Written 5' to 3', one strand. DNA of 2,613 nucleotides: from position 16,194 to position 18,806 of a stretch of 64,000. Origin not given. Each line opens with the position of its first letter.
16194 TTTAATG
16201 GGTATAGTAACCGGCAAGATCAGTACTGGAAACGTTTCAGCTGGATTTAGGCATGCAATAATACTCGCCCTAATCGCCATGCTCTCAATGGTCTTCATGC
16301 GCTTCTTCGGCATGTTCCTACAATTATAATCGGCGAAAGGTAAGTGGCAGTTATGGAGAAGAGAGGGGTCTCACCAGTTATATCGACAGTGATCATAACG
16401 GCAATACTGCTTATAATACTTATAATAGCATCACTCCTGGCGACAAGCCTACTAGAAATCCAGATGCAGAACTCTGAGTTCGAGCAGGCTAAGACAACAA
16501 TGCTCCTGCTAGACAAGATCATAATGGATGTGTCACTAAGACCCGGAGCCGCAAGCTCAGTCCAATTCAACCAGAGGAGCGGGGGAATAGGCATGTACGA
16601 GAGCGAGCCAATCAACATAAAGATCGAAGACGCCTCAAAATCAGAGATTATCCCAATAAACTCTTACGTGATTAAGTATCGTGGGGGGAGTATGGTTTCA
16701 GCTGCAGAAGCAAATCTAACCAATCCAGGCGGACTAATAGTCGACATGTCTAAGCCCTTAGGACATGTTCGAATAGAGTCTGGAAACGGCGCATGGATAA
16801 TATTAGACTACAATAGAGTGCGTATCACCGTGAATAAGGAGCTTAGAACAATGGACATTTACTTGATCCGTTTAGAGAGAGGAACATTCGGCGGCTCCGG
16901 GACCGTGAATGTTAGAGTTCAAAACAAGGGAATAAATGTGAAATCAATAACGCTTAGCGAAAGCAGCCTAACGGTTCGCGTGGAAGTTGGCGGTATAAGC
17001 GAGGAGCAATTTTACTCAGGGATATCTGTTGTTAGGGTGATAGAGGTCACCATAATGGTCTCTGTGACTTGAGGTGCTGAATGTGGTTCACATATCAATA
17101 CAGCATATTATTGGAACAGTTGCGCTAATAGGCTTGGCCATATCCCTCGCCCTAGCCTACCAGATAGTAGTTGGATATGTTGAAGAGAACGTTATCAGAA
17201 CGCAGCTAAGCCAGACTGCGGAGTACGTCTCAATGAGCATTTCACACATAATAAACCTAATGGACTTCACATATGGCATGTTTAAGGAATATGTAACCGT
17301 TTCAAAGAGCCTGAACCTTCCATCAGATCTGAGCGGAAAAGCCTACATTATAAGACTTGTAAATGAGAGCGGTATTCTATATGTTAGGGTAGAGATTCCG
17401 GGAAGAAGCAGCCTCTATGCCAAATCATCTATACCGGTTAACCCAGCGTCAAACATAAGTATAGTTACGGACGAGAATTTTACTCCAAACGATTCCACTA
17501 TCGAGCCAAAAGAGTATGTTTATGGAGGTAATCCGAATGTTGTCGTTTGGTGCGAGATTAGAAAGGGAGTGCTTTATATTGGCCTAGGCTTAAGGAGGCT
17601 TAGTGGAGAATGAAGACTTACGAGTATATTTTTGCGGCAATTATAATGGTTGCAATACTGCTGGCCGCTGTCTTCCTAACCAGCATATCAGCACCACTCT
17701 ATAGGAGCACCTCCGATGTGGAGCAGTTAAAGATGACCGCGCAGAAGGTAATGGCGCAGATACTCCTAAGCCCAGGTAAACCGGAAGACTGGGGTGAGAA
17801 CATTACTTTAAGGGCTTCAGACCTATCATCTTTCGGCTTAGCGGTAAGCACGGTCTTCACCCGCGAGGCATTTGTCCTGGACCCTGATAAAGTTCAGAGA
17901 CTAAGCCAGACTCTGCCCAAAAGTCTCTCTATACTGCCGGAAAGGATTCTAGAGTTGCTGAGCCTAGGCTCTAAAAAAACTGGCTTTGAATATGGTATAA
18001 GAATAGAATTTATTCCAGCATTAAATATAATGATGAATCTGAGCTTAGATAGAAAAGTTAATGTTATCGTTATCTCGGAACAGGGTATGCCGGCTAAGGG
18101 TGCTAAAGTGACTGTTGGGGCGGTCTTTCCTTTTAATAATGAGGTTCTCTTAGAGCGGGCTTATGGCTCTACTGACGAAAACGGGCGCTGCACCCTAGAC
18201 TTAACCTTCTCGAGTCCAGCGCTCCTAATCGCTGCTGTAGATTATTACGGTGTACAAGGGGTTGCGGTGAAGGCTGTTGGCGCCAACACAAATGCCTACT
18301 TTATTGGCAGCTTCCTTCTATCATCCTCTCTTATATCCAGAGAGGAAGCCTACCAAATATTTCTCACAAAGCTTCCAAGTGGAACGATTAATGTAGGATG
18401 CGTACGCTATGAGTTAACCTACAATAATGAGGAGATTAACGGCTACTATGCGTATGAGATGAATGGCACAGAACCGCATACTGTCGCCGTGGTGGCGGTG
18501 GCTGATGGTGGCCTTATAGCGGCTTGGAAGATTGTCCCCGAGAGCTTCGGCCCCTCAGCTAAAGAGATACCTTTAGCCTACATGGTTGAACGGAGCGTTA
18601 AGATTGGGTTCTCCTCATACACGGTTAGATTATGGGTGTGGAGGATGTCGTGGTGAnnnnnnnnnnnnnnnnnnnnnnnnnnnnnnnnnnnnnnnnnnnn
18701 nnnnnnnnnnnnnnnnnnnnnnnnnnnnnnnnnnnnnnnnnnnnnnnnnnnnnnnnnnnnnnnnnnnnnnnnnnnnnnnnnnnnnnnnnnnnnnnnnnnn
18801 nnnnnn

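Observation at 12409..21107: Nine-ORF non-archaellar type IV pilus-like operon with an unusually large set of pilin-like accessory proteins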

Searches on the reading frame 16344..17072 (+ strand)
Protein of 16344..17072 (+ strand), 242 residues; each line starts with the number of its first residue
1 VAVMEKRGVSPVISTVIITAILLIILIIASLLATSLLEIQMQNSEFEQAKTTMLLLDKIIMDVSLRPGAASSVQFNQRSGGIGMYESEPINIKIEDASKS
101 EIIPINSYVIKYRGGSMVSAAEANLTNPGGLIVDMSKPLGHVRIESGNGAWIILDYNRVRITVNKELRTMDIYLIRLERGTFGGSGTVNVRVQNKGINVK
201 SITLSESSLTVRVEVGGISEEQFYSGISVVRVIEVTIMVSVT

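Call 3: search_protein_families(library=pfam, proteins=[window:16344-17072:+], max_evalue=0.1)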
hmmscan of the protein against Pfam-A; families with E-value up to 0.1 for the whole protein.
window:16344-17072:+ (242 aa): 1 family
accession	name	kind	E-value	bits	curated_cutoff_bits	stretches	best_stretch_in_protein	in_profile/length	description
PF23928.1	DUF7266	-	0.099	12.8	27.6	0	4-34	1-29/145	Family of unknown function (DUF7266)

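Call 5: search_protein_families(library=ncbifam, proteins=[window:16344-17072:+], max_evalue=0.1)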
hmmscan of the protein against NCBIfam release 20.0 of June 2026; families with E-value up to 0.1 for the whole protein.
window:16344-17072:+ (242 aa): 1 family
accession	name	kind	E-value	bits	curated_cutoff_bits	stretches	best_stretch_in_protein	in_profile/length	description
NF041825.1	hydrophobin_BslA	equivalog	0.0017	18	250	1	87-212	45-166/178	biofilm surface layer hydrophobin BslA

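Call 87: search_protein_families(library=pfam, alignment_id=A5, max_evalue=0.01)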
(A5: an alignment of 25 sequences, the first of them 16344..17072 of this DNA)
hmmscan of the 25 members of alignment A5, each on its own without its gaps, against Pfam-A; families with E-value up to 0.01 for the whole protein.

A. member 1, window:16344-17072:+ (242 aa): 0 families

B. families by the number of members that match (of 25 scanned): 3 families
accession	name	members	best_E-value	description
PF23960.2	DUF7289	6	1.3e-05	Family of unknown function (DUF7289)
PF03424.20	CBM_17_28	1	0.0039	Carbohydrate binding domain (family 17/28)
PF07790.16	Pilin_N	1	0.0062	Archaeal Type IV pilin, N-terminal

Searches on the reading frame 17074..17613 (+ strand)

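Call 3: search_protein_families(library=pfam, proteins=[window:17074-17613:+], max_evalue=0.1)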
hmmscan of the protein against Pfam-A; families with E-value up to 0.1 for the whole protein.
window:17074-17613:+ (179 aa): 3 families
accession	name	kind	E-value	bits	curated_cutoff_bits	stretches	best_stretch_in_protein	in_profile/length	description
PF13748.11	ABC_membrane_3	-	0.033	14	27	1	10-54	7-54/237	ABC transporter transmembrane region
PF07226.16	DUF1422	-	0.093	13.2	23.2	0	31-115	14-92/114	Protein of unknown function (DUF1422)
PF23928.1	DUF7266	-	0.094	12.9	27.6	0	21-98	23-93/145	Family of unknown function (DUF7266)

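Call 5: search_protein_families(library=ncbifam, proteins=[window:17074-17613:+], max_evalue=0.1)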
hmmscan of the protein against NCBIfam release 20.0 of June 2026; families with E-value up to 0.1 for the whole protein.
window:17074-17613:+ (179 aa): 0 families

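Call 88: search_protein_families(library=pfam, alignment_id=A6, max_evalue=0.01)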
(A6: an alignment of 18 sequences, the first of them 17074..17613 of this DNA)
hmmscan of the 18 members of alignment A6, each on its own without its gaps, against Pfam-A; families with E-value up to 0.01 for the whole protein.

A. member 1, window:17074-17613:+ (179 aa): 0 families

B. families by the number of members that match (of 18 scanned): 2 families
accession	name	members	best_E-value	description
PF23928.1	DUF7266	2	0.0032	Family of unknown function (DUF7266)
PF22622.2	MFE-2_hydrat-2_N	1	0.0084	MFE-2 hydratase 2 N-terminal domain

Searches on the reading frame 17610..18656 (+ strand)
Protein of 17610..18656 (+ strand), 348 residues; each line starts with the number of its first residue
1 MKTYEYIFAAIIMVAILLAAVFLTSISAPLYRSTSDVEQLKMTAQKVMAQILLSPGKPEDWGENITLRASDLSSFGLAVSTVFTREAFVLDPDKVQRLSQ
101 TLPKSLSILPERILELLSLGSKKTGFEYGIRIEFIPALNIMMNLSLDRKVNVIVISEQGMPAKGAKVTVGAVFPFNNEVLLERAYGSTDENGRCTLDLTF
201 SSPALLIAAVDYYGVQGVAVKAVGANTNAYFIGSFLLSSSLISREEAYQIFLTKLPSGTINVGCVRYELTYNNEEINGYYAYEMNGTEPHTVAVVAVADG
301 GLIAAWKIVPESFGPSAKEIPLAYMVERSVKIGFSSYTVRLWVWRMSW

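Call 3: search_protein_families(library=pfam, proteins=[window:17610-18656:+], max_evalue=0.1)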
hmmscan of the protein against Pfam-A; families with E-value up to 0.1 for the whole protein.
window:17610-18656:+ (348 aa): 1 family
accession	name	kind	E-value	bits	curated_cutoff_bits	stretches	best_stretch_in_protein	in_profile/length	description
PF02369.22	Big_1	-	0.0052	17.3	34.9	1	149-200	20-68/93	Bacterial Ig-like domain (group 1)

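Call 5: search_protein_families(library=ncbifam, proteins=[window:17610-18656:+], max_evalue=0.1)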
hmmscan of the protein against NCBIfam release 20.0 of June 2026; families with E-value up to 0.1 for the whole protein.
window:17610-18656:+ (348 aa): 0 families

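Call 46: search_protein_families(library=pfam, alignment_id=A4, max_evalue=0.01)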
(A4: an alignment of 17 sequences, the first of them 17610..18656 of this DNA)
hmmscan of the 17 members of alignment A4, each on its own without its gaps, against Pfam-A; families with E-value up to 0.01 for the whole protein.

A. member 1, window:17610-18656:+ (348 aa): 1 family
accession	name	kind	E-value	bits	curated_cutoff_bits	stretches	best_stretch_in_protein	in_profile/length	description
PF02369.22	Big_1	-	0.0052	17.3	34.9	0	149-200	20-68/93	Bacterial Ig-like domain (group 1)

B. families by the number of members that match (of 17 scanned): 2 families
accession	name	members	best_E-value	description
PF02369.22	Big_1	2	0.00071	Bacterial Ig-like domain (group 1)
PF23958.1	DUF7287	1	0.00096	Family of unknown function (DUF7287)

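Call 58: find_homologous_proteins(query=A4, max_evalue=0.00001)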
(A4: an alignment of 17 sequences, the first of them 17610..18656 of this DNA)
Query A4 (17 sequences) (348 aa, profile of the alignment): 31 proteins with E <= 0.00001 among 8000 candidates.
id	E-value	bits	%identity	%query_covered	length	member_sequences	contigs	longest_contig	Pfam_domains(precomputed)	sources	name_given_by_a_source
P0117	9.5e-82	293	99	100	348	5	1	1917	-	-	-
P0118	4.2e-70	255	75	100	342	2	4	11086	-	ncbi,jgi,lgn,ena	ncbi:MAG: hypothetical protein QXJ13_06515 [Candidatus Bathyarchaeia archaeon]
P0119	8.6e-64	234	32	18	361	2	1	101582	-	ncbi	-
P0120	4.1e-63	232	60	100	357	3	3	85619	-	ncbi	ncbi:MAG: hypothetical protein QXS79_06020 [Candidatus Bathyarchaeia archaeon]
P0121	1.6e-62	230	62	100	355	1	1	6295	-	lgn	-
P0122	6.9e-62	228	60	100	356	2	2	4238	-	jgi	-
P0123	1.6e-59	220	60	100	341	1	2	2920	-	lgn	-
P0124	3.6e-58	216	53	100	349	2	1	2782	-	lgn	-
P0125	5.1e-58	215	52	100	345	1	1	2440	-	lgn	-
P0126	3.1e-57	213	52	100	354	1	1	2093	-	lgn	-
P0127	7.7e-57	211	60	97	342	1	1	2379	-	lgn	-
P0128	9.8e-56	208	41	100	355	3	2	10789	-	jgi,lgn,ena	-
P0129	1.2e-55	207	44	100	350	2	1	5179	-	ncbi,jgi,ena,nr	ncbi:MAG TPA: hypothetical protein ENH03_00660 [Candidatus Bathyarchaeota archaeon]|nr:hypothetical 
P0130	5.3e-54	202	50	100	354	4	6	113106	-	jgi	-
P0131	8.3e-54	201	54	100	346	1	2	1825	-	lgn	-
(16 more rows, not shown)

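Call 70: predict_structure(alignment_id=A7)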
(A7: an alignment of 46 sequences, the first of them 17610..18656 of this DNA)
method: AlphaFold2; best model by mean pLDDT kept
length: 348 residues; sequences in the alignment: 46
mean_pLDDT: 92.2   pTM: 0.85
mean pLDDT of the five models: 92.2, 91.9, 90.8, 90.6, 90.4
residues with pLDDT >= 90: 286; 70-90: 44; 50-70: 18; < 50: 0
segments of 3 or more residues with pLDDT < 50: none
pLDDT, mean of each block of 10 residues (from residue 1): 89 95 72 80 97 96 95 95 73 97 94 95 93 98 93 97 98 92 97 97 96 96 91 95 92 93 96 92 95 92 95 77 91 96 87
secondary structure, 60 per line:
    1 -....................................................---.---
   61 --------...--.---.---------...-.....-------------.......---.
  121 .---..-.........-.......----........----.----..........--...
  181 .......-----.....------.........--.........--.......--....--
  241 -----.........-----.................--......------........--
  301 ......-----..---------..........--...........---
elements in order: H2-53 E88-90 H92-96 H110-116 E128-136 E138-144 E149-156 E166-175 E178-187 E193-197 E204-212 E215-223 E226-232 E235-238 E246-254 E260-276 E279-284 E291-298 E301-306 E323-332 E335-345

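Call 73: fold_search(model_id=the predicted structure, library=pdb)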
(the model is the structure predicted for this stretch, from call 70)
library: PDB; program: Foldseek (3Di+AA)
matches with E <= 10: 1891; with E <= 0.001: 11
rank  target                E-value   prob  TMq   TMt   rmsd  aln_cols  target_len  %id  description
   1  4bq6_A                1.5e-04  0.99  0.19  0.29  19.2       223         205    9  Crystal structure of the RGMB-NEO1 complex form 1 (released 2013-06-12)
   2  4bq8_A                1.9e-04  0.98  0.19  0.30  19.2       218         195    9  Crystal structure of the RGMB-NEO1 complex form 3 (released 2013-06-12)
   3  3l5j_B                2.0e-04  0.92  0.16  0.19  17.4       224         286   12  Crystal structure of FnIII domains of human GP130 (Domains 4-6) (released 2010-05-12)
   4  4bq7_A                2.2e-04  0.98  0.19  0.29  19.3       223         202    9  Crystal structure of the RGMB-Neo1 complex form 2 (released 2013-06-12)
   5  4bqb_C                2.4e-04  0.95  0.17  0.27  20.0       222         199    9  Crystal structure of the FN5 and FN6 domains of NEO1, form 2 (released 2013-06-12)
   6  4bqb_D                3.3e-04  0.97  0.19  0.28  19.9       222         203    9  Crystal structure of the FN5 and FN6 domains of NEO1, form 2 (released 2013-06-12)
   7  7q60                  3.9e-04  0.98  0.21  0.07  21.8       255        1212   12  Structure of TEV cleaved A2ML1 (A2ML1-TE) (released 2022-04-20)
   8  6z3m_E                4.6e-04  0.97  0.19  0.29  19.2       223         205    9  Repulsive Guidance Molecule B (RGMB) in complex with Growth Differentiation Factor 5 (GDF5) and Neogenin 1 (NEO1). (released 2020-07-01)
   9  9eza_B                7.2e-04  0.96  0.18  0.28  17.5       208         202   11  Interleukin-31 Receptor D1D2 in complex with Nemolizumab derived scFv (released 2025-07-16)
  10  8xci_F                9.4e-04  0.90  0.19  0.18  16.7       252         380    8  Open state of central tail fiber of bacteriophage lambda upon binding to LamB (released 2024-05-01)
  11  9lc0_N                1.0e-03  0.44  0.15  0.06  20.4       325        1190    7  tail complex of mature phage N4 (released 2025-04-16)
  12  7q1y_A                1.1e-03  0.98  0.22  0.06  22.0       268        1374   12  X-ray structure of human A2ML1 (released 2022-04-20)
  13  9eza_D                1.2e-03  0.95  0.18  0.28  17.4       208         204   10  Interleukin-31 Receptor D1D2 in complex with Nemolizumab derived scFv (released 2025-07-16)
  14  3l5j_A                1.2e-03  0.77  0.16  0.19  17.3       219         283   12  Crystal structure of FnIII domains of human GP130 (Domains 4-6) (released 2010-05-12)
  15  5i5k_B                1.8e-03  0.98  0.21  0.05  14.2       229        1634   13  Structure of complement C5 in complex with eculizumab (released 2016-03-16)
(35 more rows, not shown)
